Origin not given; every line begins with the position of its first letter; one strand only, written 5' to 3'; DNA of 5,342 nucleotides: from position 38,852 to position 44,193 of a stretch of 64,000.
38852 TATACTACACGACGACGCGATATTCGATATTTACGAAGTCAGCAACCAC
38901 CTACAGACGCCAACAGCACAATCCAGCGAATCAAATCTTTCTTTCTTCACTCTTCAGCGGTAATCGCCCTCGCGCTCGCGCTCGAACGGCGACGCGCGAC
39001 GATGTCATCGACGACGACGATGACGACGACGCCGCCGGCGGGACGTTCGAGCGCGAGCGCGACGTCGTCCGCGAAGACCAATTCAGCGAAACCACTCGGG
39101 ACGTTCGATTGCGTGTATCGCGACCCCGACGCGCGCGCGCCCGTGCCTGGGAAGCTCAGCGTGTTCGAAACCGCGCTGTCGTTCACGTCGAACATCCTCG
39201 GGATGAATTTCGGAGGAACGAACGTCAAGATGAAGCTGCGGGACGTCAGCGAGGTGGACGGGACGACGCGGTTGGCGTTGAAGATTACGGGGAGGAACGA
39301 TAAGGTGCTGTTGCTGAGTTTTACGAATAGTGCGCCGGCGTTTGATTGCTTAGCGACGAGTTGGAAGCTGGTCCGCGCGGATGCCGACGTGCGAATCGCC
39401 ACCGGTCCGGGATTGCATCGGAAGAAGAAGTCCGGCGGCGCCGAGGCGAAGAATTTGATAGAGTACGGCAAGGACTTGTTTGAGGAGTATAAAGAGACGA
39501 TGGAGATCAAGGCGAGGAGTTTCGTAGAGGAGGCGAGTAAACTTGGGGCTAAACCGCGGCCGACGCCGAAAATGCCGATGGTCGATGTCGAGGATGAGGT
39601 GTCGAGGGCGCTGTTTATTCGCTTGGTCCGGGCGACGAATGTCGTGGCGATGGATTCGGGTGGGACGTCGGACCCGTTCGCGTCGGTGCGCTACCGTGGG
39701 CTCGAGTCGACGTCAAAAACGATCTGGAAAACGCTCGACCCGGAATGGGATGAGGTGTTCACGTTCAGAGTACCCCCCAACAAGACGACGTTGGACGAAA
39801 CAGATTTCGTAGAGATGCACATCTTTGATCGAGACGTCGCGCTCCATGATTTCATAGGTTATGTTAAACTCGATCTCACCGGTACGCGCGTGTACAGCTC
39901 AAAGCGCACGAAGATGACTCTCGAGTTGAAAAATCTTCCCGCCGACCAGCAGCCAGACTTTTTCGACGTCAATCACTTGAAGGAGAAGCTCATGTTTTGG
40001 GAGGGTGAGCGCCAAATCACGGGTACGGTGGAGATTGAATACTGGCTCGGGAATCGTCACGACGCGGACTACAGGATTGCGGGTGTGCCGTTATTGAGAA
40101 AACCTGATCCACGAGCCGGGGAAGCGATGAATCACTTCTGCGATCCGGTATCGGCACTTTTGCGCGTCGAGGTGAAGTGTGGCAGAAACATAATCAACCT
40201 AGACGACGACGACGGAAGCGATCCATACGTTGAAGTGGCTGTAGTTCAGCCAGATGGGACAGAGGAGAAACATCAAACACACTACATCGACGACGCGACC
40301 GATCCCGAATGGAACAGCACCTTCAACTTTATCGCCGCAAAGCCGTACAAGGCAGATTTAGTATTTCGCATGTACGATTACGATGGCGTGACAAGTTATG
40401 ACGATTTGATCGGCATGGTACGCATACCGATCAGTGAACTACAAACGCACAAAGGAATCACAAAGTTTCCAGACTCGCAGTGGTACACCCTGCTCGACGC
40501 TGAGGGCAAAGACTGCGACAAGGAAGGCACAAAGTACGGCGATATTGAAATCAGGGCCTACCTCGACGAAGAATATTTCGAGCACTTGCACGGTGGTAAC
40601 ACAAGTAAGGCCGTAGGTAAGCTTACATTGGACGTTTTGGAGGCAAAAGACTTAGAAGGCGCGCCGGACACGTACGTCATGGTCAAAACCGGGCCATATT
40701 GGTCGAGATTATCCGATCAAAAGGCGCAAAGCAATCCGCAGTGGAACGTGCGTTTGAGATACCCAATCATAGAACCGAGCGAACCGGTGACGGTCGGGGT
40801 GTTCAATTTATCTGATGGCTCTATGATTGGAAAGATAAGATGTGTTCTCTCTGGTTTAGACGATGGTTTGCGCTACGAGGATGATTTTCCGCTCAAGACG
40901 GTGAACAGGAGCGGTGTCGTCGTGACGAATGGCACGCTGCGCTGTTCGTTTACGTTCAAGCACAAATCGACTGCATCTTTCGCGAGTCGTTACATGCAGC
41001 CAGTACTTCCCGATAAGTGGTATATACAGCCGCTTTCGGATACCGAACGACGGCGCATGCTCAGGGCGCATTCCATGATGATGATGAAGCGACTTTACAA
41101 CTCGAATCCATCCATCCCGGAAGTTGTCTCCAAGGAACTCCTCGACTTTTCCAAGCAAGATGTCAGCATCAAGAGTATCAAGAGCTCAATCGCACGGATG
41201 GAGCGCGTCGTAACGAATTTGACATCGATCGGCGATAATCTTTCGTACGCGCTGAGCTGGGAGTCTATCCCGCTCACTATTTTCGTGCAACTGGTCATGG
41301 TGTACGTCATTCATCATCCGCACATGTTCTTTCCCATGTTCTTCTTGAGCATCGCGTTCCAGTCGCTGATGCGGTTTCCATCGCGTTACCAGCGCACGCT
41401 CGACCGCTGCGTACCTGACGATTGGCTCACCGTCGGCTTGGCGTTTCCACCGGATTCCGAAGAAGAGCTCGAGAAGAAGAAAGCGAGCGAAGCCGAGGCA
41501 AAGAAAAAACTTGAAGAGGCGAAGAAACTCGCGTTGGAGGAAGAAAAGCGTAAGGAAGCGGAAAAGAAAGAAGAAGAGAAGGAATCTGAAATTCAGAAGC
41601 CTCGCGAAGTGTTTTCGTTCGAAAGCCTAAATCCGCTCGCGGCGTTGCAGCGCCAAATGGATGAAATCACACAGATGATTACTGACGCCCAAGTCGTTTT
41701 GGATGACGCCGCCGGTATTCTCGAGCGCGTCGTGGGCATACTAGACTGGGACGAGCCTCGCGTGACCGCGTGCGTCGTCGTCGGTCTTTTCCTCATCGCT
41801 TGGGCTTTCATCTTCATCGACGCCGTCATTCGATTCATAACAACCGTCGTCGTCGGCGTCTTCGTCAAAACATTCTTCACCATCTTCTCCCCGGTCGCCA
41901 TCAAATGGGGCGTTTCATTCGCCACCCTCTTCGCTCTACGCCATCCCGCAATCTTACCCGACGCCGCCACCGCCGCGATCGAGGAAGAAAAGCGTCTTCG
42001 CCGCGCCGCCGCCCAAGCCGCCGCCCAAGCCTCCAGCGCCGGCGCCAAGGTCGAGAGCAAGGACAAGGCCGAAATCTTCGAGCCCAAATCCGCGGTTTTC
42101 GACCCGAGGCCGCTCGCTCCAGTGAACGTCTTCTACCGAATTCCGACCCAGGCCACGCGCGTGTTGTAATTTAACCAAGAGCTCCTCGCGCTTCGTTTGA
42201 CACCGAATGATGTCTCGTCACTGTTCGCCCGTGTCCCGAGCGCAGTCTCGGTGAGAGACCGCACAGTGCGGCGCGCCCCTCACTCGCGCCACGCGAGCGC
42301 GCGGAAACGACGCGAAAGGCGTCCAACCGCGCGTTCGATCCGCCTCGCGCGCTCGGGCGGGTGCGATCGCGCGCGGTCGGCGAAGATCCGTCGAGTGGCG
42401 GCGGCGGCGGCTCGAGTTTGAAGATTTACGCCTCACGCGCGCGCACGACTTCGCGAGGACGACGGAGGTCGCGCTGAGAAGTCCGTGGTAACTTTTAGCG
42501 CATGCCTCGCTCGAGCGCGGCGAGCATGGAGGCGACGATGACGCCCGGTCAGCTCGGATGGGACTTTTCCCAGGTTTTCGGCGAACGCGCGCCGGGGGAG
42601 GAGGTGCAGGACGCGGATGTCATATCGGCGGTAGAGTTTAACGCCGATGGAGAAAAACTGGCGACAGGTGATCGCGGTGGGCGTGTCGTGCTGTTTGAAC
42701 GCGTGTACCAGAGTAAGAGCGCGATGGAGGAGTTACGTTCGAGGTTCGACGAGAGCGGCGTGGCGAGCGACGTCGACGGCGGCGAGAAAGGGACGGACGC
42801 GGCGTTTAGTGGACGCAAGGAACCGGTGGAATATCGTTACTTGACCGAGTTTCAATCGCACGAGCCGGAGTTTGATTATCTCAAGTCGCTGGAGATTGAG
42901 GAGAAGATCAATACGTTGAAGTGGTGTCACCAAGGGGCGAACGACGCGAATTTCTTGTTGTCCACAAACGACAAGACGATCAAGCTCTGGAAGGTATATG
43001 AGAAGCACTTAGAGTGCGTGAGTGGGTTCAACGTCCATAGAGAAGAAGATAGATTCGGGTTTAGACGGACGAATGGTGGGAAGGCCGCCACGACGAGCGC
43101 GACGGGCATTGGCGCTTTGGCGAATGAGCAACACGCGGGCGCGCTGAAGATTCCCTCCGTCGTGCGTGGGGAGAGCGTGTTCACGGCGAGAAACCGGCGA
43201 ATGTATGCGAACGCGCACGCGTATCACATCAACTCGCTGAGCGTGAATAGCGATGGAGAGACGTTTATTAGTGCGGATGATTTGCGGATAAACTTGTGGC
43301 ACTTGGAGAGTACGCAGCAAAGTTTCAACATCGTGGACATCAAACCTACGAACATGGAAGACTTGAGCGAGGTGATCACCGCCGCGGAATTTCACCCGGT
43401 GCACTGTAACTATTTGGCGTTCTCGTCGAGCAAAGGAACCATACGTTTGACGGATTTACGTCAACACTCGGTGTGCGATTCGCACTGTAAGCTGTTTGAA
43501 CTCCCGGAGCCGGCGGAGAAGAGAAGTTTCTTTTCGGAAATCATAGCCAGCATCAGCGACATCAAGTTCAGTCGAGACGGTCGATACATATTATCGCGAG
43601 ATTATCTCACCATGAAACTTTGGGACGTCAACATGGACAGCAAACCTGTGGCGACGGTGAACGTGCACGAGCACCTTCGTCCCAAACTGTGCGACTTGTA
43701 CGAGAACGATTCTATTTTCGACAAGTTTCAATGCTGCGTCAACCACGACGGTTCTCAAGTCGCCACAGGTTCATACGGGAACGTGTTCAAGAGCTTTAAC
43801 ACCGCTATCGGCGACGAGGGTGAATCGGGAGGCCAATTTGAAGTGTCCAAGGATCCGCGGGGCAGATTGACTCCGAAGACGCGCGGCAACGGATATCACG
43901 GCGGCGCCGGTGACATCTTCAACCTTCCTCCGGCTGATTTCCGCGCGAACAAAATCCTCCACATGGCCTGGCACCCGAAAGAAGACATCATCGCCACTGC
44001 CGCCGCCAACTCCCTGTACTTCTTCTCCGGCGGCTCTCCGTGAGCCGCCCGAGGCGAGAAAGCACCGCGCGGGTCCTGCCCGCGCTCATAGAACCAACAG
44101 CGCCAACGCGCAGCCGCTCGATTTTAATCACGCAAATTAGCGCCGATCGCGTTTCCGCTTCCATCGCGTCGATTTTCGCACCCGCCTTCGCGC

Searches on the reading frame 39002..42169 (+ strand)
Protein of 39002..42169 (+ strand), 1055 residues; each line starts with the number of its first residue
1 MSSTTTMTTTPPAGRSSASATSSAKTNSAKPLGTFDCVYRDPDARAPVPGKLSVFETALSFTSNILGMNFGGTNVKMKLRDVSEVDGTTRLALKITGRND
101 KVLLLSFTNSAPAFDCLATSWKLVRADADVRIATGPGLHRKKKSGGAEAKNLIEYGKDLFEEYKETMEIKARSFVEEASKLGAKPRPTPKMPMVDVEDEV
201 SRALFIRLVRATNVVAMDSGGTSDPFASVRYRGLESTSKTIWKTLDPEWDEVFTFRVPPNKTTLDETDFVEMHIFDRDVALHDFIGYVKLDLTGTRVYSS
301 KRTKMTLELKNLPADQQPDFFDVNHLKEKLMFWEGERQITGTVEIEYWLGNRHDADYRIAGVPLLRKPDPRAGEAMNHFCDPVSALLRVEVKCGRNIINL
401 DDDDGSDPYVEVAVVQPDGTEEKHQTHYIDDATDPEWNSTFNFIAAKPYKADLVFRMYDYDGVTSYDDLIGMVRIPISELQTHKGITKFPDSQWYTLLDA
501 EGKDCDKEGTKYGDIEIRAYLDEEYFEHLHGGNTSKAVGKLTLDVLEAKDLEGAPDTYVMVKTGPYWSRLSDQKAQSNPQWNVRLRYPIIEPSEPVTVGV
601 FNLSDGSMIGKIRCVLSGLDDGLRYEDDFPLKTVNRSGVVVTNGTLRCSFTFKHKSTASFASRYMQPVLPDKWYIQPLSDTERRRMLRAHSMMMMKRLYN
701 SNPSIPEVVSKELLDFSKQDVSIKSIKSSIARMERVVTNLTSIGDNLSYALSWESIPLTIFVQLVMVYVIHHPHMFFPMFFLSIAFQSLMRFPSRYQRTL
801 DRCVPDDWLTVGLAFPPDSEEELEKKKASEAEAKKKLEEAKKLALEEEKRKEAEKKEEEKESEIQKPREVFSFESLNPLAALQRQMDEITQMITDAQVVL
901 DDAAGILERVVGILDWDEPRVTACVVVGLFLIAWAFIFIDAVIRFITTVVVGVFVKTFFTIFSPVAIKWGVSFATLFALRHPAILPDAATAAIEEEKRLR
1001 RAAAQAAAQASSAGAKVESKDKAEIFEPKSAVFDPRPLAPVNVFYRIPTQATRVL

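Call 57: search_protein_families(library=pfam, proteins=[window:39002-42169:+], max_evalue=0.00001)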
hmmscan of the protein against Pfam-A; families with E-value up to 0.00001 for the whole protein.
window:39002-42169:+ (1055 aa): 1 family
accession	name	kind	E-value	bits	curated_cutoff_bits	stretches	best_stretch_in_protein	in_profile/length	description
PF00168.36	C2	-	8.8e-47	158.1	22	3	387-487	3-99/104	C2 domain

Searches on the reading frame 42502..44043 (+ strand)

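Call 57: search_protein_families(library=pfam, proteins=[window:42502-44043:+], max_evalue=0.00001)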
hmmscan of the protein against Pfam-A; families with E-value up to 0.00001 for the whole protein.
window:42502-44043:+ (513 aa): 12 families
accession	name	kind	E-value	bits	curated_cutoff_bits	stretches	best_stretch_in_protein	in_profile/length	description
PF00400.38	WD40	-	1.2e-17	64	27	0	238-266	9-38/39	WD domain, G-beta repeat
PF25174.1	Beta-prop_THOC3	-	2.3e-14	53.5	305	0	239-323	1-80/272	THOC3 beta-propeller domain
PF24814.1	WD40_Prp19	-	2.4e-11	43.7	320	1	233-390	84-219/281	Prp19 WD40 domain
PF24807.1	WD40_CDC20-Fz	-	4.4e-10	39.8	200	0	37-179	50-176/292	CDC20/Fizzy WD40 domain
PF24817.1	WD40_WDHD1_1st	-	1.4e-09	38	109.9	0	236-379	124-254/291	WDHD1 first WD40 domain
PF25173.1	Beta-prop_WDR3_1st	-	1.5e-08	35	154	0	231-326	62-149/184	WDR3 first beta-propeller domain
PF23775.1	Beta-prop_RIG_2nd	-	5.4e-07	29.7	80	0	256-390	134-258/278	RIG second beta-propeller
PF23393.2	Beta-prop_WDR90_POC16_2nd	-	1.5e-06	28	60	0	258-328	13-74/291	WDR90/POC16, second beta-propeller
PF25391.1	WD40_Gbeta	-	5e-06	26.2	150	0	237-391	181-313/340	G protein beta WD-40 repeat protein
PF12894.13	ANAPC4_WD40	-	6.6e-06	26.7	22.9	0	472-503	29-59/91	Anaphase-promoting complex subunit 4 WD40 domain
PF24796.1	WDR55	-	7.1e-06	25.7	200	0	229-325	85-172/296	WDR55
PF23414.1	Beta-prop_EML_2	-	7.7e-06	25.9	90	0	244-375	43-152/266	Echinoderm microtubule-associated protein second beta-propeller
